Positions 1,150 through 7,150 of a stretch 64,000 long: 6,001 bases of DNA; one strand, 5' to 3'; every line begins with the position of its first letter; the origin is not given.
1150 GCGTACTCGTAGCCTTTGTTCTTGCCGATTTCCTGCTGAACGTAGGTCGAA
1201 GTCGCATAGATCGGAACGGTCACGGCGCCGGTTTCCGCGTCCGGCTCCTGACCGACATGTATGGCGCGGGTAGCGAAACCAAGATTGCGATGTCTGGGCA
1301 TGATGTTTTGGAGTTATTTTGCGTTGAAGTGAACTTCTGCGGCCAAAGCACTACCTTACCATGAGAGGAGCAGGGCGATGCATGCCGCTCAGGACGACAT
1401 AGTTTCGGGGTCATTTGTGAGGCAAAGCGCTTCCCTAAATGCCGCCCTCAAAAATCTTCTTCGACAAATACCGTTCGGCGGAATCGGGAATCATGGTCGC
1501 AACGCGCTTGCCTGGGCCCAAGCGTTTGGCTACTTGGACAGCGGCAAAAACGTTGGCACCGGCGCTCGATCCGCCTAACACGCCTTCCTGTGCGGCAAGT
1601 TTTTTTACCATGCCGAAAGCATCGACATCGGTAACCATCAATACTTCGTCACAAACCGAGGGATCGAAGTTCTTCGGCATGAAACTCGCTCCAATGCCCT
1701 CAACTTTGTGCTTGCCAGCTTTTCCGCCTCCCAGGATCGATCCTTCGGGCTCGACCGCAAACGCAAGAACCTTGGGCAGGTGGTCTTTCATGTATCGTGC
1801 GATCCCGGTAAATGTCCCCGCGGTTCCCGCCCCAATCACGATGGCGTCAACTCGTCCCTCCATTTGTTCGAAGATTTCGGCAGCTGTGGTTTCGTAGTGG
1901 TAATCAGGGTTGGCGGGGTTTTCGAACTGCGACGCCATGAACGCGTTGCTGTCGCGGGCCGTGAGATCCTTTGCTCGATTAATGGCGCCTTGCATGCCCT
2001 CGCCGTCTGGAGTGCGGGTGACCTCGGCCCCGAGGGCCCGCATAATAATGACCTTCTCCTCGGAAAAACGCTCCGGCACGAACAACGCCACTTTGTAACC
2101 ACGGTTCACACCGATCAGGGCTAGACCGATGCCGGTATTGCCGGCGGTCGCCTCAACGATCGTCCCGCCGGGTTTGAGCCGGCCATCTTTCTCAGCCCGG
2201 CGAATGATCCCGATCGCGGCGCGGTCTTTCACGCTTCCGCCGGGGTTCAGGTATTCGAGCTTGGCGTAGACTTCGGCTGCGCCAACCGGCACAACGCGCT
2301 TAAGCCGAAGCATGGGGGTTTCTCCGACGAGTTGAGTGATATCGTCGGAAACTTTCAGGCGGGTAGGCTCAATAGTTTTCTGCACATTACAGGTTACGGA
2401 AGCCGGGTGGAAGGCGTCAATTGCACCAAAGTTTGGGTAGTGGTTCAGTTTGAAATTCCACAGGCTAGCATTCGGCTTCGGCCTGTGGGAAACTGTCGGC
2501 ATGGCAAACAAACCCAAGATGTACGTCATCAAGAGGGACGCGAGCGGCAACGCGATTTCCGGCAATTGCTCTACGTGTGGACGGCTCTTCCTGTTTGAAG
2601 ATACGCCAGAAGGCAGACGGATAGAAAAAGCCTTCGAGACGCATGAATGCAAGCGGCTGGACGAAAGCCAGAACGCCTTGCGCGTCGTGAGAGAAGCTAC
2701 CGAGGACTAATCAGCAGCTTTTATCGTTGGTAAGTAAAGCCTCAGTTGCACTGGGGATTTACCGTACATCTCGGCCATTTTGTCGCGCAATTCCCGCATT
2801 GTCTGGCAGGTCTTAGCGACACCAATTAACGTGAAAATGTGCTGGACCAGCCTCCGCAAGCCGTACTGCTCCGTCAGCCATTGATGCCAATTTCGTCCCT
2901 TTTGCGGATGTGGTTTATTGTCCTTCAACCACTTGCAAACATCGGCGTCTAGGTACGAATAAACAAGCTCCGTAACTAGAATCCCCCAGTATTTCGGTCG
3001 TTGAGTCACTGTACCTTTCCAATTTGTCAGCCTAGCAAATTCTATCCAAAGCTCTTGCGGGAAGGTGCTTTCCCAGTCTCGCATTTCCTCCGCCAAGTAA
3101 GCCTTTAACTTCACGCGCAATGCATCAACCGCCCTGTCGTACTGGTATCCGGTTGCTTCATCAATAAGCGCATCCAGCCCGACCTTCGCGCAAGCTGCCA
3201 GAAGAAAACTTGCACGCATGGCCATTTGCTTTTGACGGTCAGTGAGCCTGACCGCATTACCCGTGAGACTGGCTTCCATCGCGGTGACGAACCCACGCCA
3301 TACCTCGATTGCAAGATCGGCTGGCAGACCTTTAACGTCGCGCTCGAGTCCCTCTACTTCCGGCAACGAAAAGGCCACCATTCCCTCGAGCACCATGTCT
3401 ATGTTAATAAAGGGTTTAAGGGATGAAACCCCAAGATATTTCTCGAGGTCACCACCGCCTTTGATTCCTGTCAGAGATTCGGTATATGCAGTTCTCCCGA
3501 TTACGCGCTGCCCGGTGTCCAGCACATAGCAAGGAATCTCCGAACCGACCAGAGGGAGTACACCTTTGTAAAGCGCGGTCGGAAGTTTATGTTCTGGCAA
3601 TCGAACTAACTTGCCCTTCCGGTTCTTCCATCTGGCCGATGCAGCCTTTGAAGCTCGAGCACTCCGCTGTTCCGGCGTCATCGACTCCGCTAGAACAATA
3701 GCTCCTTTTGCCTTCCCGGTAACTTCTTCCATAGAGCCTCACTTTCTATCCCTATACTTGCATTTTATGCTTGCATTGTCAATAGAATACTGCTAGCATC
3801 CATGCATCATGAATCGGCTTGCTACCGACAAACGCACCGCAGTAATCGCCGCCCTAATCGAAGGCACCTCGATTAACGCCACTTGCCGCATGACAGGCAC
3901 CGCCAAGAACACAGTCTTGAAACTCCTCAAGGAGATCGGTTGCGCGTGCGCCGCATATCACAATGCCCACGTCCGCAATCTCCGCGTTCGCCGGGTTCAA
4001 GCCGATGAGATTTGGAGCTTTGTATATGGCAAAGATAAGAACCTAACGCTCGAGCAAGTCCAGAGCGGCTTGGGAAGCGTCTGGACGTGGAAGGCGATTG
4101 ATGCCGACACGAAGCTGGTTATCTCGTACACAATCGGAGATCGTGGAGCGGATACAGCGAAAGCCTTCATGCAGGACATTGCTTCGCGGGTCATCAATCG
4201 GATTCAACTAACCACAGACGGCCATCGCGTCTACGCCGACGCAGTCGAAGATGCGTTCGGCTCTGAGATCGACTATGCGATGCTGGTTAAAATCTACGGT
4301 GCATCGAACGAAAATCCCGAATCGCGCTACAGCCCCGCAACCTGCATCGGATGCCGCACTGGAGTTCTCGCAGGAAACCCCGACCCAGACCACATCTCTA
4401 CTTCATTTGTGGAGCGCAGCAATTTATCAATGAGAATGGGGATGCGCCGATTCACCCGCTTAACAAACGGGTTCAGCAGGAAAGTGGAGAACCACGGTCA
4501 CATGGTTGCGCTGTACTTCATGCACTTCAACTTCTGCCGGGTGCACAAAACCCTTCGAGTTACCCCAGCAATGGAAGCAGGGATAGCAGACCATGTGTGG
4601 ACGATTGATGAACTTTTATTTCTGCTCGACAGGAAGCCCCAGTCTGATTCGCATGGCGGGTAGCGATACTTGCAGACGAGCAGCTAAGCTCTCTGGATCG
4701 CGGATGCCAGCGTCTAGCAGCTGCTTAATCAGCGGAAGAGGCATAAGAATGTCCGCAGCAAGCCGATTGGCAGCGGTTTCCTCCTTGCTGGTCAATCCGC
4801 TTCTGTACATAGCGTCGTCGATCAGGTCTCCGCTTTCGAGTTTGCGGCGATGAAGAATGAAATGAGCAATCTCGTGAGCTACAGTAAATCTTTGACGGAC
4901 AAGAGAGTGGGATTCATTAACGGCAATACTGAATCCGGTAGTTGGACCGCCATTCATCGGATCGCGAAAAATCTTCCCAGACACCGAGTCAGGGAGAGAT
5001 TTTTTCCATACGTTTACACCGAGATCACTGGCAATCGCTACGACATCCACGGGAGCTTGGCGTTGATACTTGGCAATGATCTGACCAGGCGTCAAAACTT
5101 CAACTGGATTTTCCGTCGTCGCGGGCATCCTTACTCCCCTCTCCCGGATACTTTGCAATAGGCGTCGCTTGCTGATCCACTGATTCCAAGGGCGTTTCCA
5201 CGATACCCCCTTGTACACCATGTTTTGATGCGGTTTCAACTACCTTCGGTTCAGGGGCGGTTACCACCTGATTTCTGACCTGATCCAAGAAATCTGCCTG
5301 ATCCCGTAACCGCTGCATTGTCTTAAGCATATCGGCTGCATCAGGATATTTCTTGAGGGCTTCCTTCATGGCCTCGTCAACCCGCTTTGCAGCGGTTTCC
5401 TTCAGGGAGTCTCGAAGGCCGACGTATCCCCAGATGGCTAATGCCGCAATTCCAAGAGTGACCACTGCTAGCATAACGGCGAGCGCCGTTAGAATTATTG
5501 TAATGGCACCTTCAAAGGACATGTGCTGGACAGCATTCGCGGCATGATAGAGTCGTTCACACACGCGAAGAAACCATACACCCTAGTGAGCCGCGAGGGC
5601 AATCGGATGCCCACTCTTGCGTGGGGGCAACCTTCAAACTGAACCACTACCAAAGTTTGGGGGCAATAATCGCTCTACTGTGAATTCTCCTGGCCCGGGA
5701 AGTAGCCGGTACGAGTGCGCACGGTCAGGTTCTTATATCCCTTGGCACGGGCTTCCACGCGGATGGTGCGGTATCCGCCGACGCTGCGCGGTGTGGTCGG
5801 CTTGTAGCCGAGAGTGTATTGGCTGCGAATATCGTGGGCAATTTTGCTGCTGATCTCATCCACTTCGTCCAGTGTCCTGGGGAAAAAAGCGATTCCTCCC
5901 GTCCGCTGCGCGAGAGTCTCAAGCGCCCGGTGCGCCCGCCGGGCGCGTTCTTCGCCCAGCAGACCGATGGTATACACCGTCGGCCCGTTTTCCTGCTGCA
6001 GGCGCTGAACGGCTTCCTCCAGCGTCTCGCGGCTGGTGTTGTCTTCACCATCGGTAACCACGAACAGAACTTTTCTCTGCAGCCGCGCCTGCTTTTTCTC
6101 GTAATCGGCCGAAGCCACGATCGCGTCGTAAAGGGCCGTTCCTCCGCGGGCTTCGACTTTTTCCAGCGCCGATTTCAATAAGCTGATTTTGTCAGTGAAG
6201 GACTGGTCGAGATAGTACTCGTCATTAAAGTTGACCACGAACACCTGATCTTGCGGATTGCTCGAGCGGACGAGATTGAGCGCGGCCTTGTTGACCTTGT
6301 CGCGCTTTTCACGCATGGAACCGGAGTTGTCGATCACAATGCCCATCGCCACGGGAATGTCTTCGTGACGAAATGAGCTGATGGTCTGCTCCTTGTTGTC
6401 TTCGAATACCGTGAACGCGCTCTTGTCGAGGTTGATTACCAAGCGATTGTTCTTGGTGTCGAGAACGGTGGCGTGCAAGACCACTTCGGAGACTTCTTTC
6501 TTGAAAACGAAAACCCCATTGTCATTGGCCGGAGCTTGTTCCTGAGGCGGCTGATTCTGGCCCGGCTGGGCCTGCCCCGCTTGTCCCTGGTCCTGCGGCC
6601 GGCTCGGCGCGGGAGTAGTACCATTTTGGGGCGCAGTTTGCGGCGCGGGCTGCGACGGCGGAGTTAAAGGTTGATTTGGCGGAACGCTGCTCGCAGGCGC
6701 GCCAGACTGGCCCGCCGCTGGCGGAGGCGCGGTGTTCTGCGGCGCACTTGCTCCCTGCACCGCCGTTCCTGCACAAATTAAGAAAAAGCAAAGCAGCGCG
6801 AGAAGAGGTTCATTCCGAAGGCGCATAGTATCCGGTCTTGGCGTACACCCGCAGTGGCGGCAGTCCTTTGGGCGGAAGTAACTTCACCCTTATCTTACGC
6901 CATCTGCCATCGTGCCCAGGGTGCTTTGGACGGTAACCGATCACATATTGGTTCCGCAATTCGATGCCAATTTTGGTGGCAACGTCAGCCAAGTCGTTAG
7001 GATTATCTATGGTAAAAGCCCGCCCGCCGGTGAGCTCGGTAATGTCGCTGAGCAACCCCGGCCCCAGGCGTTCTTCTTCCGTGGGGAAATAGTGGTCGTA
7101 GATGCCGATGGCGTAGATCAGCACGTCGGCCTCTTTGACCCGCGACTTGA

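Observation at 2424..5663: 3.2-kb low-GC island bounded by 28-bp inverted repeats, inserted between the VWA 3' end and the cysK-like promoter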

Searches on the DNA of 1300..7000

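Call 75: search_rna_families(source=window, start=1300, end=7000, threshold=evalue, max_evalue=0.1)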
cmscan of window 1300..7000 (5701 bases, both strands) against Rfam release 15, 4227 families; matches with E-value up to 0.1: 0.
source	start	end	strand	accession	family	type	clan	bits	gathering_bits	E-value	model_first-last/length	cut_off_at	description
